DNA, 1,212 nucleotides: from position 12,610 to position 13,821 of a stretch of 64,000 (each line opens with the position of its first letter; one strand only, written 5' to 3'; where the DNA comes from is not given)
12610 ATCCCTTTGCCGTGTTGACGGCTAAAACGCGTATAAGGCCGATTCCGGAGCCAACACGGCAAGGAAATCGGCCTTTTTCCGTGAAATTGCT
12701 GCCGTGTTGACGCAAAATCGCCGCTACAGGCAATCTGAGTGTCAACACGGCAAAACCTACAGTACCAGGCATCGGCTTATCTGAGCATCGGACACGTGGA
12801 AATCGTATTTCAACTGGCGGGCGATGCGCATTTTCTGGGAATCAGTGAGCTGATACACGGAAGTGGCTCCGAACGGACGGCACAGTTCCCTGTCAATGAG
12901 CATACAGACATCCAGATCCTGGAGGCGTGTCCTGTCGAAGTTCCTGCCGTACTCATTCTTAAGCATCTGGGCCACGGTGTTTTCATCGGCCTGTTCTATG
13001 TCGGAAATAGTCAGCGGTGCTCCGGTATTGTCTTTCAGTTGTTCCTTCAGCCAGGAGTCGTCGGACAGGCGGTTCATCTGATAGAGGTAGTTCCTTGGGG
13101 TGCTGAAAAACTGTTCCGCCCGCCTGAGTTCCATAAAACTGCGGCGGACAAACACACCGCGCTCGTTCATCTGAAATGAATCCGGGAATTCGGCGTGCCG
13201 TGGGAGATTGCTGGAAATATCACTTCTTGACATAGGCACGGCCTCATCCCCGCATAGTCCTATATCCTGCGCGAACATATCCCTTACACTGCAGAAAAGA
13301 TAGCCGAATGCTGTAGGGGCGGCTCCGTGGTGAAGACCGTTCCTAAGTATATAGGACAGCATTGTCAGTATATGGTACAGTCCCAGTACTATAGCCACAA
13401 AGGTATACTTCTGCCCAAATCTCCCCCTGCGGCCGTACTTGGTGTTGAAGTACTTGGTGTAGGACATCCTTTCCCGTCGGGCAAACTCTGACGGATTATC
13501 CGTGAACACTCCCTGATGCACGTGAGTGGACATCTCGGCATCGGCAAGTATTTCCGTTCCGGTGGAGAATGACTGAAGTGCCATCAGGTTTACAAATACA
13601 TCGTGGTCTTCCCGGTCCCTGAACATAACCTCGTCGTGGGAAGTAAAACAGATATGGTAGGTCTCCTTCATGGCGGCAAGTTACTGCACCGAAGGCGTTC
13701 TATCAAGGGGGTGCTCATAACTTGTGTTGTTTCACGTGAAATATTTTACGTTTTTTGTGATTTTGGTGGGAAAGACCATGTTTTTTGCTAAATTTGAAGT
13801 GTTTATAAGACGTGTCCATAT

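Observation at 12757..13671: IS200-like HUH/Y1 transposase homologue abutting a repeat copy: candidate RAYT-REP system in a Bacteroidota genome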

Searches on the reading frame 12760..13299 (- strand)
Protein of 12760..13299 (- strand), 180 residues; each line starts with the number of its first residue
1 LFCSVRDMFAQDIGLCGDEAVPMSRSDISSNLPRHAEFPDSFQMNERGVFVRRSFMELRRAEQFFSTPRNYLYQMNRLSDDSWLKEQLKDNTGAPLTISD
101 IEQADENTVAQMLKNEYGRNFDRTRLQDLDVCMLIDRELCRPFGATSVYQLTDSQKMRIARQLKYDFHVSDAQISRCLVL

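Call 54: predict_structure(alignment_id=A4)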
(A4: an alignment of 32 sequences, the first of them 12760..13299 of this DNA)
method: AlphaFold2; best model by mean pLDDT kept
length: 180 residues; sequences in the alignment: 32
mean_pLDDT: 69.7   pTM: 0.48
mean pLDDT of the five models: 69.7, 65.4, 64.4, 62.5, 62.5
residues with pLDDT >= 90: 12; 70-90: 72; 50-70: 84; < 50: 12
segments of 3 or more residues with pLDDT < 50: 1-3, 58-62
pLDDT, mean of each block of 10 residues (from residue 1): 53 65 85 78 81 59 53 60 65 57 59 51 61 83 84 90 89 77
secondary structure, 60 per line:
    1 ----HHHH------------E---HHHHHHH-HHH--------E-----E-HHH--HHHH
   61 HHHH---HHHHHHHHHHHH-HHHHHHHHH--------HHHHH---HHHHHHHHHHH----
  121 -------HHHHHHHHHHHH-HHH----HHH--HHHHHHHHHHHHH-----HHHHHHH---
elements in order: H5-8 H25-31 H57-64 H68-79 H81-89 H98-102 H106-116 H128-139 H153-165 H171-177

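Call 58: fold_search(model_id=the predicted structure, library=pdb)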
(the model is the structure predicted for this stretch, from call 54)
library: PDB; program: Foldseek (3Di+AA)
matches with E <= 10: 23; with E <= 0.001: 0
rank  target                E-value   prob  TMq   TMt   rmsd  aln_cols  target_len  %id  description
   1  9hqx_f                3.8e+00  0.01  0.14  0.06  22.7       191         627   15  Salmonella enterica Lamassu LmuACB bound to DNA duplex (released 2025-10-01)
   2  6zfh_B                5.3e+00  0.11  0.17  0.09   4.6        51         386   24  Structure of human galactokinase in complex with galactose and 2'-(benzo[d]oxazol-2-ylamino)-7',8'-dihydro-1'H-spiro[c (released 2021-06-30)
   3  8a22_Xd               5.3e+00  0.02  0.13  0.08  15.5       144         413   15  Structure of the mitochondrial ribosome from Polytomella magna (released 2022-11-16)
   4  6gr2_H                5.6e+00  0.09  0.17  0.09   7.5        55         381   18  Structure of human galactokinase in complex with galactose and ADP (released 2019-06-19)
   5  6zfh_E                5.6e+00  0.09  0.17  0.09   7.4        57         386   21  Structure of human galactokinase in complex with galactose and 2'-(benzo[d]oxazol-2-ylamino)-7',8'-dihydro-1'H-spiro[c (released 2021-06-30)
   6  6gr2_G                5.9e+00  0.11  0.16  0.09   4.1        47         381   26  Structure of human galactokinase in complex with galactose and ADP (released 2019-06-19)
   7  6gr2_C                5.9e+00  0.10  0.16  0.09   4.5        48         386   25  Structure of human galactokinase in complex with galactose and ADP (released 2019-06-19)
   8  6zfh_D                5.9e+00  0.09  0.17  0.09   5.9        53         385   24  Structure of human galactokinase in complex with galactose and 2'-(benzo[d]oxazol-2-ylamino)-7',8'-dihydro-1'H-spiro[c (released 2021-06-30)
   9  7o4k_D                5.9e+00  0.02  0.16  0.17  16.2       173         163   17  Yeast TFIIH in the contracted state within the pre-initiation complex (released 2021-06-16)
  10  6zfh_C                6.6e+00  0.09  0.17  0.09   5.6        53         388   24  Structure of human galactokinase in complex with galactose and 2'-(benzo[d]oxazol-2-ylamino)-7',8'-dihydro-1'H-spiro[c (released 2021-06-30)
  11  8swi_A                6.6e+00  0.02  0.16  0.07  17.8       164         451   10  Crystal structure of legAS4 from Legionella pneumophila subsp. pneumophila with histone H3 (1-12)peptide (released 2023-12-27)
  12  6qje_A                7.0e+00  0.09  0.16  0.08   4.3        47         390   26  Structure of human galactokinase 1 bound with 4-{[2-(Methylsulfonyl)-1H-imidazol-1-yl]methyl}-1,3-thiazole (released 2019-02-27)
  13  5wuq_A                7.0e+00  0.02  0.15  0.17  15.4       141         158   15  Crystal structure of SigW in complex with its anti-sigma RsiW, a zinc binding form (released 2017-03-29)
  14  5xxu_J                7.4e+00  0.05  0.20  0.20   7.1        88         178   15  Small subunit of Toxoplasma gondii ribosome (released 2017-08-30)
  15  2hcb_C                7.8e+00  0.05  0.28  0.17  12.8       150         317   15  Structure of AMPPCP-bound DnaA from Aquifex aeolicus (released 2006-07-25)
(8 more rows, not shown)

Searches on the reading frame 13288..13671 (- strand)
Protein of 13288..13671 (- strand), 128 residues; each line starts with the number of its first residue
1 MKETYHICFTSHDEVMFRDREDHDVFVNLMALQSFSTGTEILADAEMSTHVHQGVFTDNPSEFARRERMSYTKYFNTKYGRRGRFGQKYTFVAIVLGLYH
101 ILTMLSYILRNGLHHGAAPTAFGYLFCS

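Call 76: find_homologous_proteins(query=A6, max_evalue=0.01)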
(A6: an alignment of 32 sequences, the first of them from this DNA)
Query A6 (32 sequences) (128 aa, profile of the alignment): 21 proteins with E <= 0.01 among 258 candidates.
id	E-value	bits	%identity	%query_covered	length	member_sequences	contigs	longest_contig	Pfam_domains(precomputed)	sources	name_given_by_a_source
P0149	1.2e-47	179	71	100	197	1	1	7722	-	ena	-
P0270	1.4e-44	169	63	100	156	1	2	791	-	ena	-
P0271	2.2e-44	169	69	100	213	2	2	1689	-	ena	-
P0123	3.0e-44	168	64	100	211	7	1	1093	-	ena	-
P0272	7.6e-43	164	72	98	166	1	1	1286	-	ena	-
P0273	1.1e-41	160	65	96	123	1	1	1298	-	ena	-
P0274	2.2e-41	159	62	100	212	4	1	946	-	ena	-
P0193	1.6e-40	156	63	95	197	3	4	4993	-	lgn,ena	-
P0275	2.0e-33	133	58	88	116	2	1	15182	-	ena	-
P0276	2.3e-33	133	75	81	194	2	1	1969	-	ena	-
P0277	1.7e-32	130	68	81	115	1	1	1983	-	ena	-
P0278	1.5e-31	127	61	84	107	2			-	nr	nr:hypothetical protein [Bacteroidales bacterium]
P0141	2.9e-31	126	63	81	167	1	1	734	-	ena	-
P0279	1.7e-26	111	74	63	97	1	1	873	-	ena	-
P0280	2.4e-16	78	98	49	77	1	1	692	-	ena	-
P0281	1.1e-10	60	41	45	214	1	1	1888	PF01797.22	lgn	-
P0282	7.1e-10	57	34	44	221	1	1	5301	PF01797.22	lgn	-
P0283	8.3e-9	54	37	50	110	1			PF01797.22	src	-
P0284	1.5e-7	49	39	44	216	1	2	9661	PF01797.22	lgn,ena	-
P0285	1.5e-6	46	37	32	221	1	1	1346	PF01797.22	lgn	-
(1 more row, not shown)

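Call 78: search_protein_families(library=ncbifam, proteins=[P0281, P0282, P0284, P0285], max_evalue=0.001)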
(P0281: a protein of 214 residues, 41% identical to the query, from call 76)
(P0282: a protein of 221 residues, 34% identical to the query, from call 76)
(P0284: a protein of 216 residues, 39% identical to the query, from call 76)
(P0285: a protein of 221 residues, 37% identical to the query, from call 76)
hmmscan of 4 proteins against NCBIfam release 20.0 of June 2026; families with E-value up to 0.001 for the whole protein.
P0281 (214 aa): 1 family
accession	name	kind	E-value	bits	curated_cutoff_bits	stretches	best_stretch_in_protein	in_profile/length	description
NF047646.1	REP_Tyr_transpos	equivalog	2e-12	47.2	80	1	63-162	39-146/146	REP-associated tyrosine transposase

P0282 (221 aa): 1 family
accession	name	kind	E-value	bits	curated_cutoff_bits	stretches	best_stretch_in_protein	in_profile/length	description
NF047646.1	REP_Tyr_transpos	equivalog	4.9e-05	23.2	80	1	74-169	42-146/146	REP-associated tyrosine transposase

P0284 (216 aa): 1 family
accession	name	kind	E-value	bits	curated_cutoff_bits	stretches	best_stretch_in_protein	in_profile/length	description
NF047646.1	REP_Tyr_transpos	equivalog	3.4e-07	30.3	80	1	68-145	45-130/146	REP-associated tyrosine transposase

P0285 (221 aa): 1 family
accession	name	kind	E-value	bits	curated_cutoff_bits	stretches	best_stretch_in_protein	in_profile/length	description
NF047646.1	REP_Tyr_transpos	equivalog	5.5e-07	29.6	80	1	58-147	33-130/146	REP-associated tyrosine transposase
